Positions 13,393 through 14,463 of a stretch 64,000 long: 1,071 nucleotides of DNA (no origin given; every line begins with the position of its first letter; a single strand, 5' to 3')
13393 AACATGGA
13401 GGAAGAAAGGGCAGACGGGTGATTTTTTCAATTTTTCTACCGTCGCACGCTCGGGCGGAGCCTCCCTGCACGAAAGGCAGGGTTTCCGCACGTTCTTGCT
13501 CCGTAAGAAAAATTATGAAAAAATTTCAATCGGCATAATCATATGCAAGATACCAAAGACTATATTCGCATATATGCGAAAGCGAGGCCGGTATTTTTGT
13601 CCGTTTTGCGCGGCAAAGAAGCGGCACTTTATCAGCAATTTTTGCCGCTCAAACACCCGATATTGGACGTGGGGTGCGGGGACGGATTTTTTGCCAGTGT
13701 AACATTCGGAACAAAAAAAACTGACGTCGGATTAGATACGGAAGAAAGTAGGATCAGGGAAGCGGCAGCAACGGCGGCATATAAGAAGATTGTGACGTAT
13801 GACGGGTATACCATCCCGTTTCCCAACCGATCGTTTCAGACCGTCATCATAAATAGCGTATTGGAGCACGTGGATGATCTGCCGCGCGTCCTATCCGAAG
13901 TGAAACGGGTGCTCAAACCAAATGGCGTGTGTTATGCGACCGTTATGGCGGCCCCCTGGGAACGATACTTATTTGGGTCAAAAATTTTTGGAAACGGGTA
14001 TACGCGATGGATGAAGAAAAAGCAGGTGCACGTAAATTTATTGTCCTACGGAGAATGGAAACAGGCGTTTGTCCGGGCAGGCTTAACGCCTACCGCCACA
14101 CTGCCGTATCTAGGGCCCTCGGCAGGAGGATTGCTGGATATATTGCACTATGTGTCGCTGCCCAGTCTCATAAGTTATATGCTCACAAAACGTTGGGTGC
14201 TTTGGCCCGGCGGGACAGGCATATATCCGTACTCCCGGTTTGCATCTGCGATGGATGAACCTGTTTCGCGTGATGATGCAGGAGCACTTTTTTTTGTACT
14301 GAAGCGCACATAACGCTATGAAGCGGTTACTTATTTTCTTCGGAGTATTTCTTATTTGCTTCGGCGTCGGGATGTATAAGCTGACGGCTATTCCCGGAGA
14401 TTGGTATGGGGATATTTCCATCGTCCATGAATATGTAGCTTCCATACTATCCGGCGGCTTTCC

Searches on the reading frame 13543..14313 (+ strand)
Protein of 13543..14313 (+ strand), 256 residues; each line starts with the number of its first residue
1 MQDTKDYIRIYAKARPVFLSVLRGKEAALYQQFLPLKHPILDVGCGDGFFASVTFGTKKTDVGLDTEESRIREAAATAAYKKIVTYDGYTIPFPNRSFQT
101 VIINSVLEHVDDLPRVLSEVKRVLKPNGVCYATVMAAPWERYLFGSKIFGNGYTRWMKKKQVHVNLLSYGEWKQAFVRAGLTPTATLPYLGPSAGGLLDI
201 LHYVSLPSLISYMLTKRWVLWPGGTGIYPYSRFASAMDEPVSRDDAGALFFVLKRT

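Call 12: search_protein_families(library=pfam, proteins=[window:13543-14313:+], max_evalue=0.001)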
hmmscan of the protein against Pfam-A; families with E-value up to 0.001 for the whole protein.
window:13543-14313:+ (256 aa): 7 families
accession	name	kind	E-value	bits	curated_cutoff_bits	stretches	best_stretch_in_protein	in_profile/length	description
PF08241.18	Methyltransf_11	-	4.8e-18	66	21.2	1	41-131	1-94/95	Methyltransferase domain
PF13489.12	Methyltransf_23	-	4.6e-15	56.2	27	1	34-184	20-162/164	Methyltransferase domain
PF13649.12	Methyltransf_25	-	4.8e-14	53.3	27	1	40-128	1-97/97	Methyltransferase domain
PF13847.12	Methyltransf_31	-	1.1e-12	48.3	27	1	39-135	6-112/145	Methyltransferase domain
PF08242.18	Methyltransf_12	-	5.8e-12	46.6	30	1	41-130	1-98/98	Methyltransferase domain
PF07021.18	MetW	-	1.7e-05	25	21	1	34-125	11-103/193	Methionine biosynthesis protein MetW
PF01209.24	Ubie_methyltran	-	6.6e-05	22.8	20.1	1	40-132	51-151/233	ubiE/COQ5 methyltransferase family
